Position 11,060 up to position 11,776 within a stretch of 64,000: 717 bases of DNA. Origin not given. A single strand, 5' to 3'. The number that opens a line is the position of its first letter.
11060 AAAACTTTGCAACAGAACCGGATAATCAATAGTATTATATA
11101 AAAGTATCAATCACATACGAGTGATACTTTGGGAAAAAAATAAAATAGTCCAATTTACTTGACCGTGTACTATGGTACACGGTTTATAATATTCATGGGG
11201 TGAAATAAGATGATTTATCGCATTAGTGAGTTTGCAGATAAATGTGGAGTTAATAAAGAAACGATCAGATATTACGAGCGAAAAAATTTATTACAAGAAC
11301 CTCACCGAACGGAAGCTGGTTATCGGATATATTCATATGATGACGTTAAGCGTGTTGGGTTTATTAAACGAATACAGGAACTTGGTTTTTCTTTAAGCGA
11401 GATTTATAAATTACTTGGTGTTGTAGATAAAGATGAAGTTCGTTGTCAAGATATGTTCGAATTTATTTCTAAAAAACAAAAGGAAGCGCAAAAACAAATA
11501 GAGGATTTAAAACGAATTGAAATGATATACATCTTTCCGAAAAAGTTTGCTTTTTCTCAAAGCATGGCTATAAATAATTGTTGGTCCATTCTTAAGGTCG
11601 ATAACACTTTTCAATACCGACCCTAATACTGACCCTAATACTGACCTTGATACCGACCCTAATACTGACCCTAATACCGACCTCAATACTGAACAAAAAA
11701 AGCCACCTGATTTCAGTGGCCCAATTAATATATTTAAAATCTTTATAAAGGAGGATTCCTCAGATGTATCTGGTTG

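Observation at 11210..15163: P1B-4 ATPase translationally coupled to a 9 x 14-aa acidic tandem-repeat protein, bracketed by two MerR regulators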

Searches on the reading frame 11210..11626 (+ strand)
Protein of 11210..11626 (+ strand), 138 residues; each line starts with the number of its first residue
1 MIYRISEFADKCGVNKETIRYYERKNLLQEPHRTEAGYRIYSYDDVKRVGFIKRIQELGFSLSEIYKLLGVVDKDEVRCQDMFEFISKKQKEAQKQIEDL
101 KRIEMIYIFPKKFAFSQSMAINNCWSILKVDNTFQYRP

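Call 9: search_protein_families(library=pfam, proteins=[window:11210-11626:+], max_evalue=0.1)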
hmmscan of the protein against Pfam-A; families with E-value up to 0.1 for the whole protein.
window:11210-11626:+ (138 aa): 6 families
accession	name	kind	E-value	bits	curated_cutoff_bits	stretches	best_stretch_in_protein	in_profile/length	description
PF13411.12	MerR_1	-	7.4e-20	71.3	21.6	1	3-69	1-66/69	MerR HTH family regulatory protein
PF00376.29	MerR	-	1.2e-15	57.4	28.2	1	4-41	1-38/38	MerR family regulatory protein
PF09278.17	MerR-DNA-bind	-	8e-14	52.5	25.4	1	46-104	1-59/65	MerR, DNA binding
PF01381.28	HTH_3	-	0.0086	16.5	23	0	5-24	12-31/55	Helix-turn-helix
PF23648.1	DUF7147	-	0.022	15.8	27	1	52-94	2-44/125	Domain of unknown function (DUF7147)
PF13384.12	HTH_23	-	0.052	13.8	24.6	0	45-71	4-29/50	Homeodomain-like domain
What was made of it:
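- On Hg(II)-responsive MerR (ORF 11210-11626): Pfam MerR_1 and MerR-DNA-bind hits (call 9).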

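Call 10: search_protein_families(library=ncbifam, proteins=[window:11210-11626:+], max_evalue=0.1)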
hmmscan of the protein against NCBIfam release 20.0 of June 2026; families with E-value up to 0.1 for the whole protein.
window:11210-11626:+ (138 aa): 19 families
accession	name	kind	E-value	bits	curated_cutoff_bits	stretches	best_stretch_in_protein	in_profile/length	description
TIGR02051.1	MerR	equivalog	1.4e-44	151.3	150.85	1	4-106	1-101/124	mercury resistance transcriptional regulator MerR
NF007069.0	PRK09514.1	equivalog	2.6e-28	98.8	143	1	2-104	1-104/141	Zn(2+)-responsive transcriptional regulator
TIGR02043.1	ZntR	equivalog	3.2e-27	95.3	167.95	1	2-104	1-104/131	Zn(2+)-responsive transcriptional regulator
TIGR02047.1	CadR-PbrR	equivalog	1.7e-22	79.8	151.45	1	4-104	2-102/127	Cd(II)/Pb(II)-responsive transcriptional regulator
NF010315.0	PRK13752.1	subfamily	6e-21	75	261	1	5-106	10-109/144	mercury resistance transcriptional regulator MerR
TIGR02044.1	CueR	equivalog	1.6e-19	70.2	147.4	1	5-104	3-102/127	Cu(I)-responsive transcriptional regulator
NF041849.1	trans_regNmlR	equivalog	2.4e-13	50.2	175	1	5-102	3-100/117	stress response transcriptional regulator NmlR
NF007590.0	PRK10227.1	equivalog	1.5e-12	47.7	244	1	4-103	2-101/135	Cu(I)-responsive transcriptional regulator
TIGR01950.1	SoxR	equivalog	4.2e-11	42.8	116.9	1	5-103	4-102/142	redox-sensitive transcriptional activator SoxR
NF047375.1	HeatShock_HspR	equivalog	4.7e-11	42.5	105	1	2-74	3-75/92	heat shock protein transcriptional repressor HspR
NF050798.1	TF_FtsR_Actino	equivalog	4.2e-10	40.1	150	1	17-87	20-88/223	transcriptional regulator FtsR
NF047377.1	heat_HspR_dupli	exception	3.2e-09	36.6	300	1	2-102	5-105/214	heat shock protein transcriptional repressor HspR, fused homodimer type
NF011617.0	PRK15043.1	equivalog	8.3e-09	35.1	417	1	2-74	3-75/243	HTH-type transcriptional regulator MlrA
NF053782.1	ChlnTransRegdde3219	equivalog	1.3e-08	34.7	450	1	3-102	7-104/278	choline utilization transcriptional activator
TIGR02054.1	MerD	equivalog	1.7e-08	35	103.65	1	3-85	4-84/120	mercuric resistance transcriptional repressor MerD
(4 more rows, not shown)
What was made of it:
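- On Hg(II)-responsive MerR (ORF 11210-11626): TIGR02051 scores 151.3 bits (call 10).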
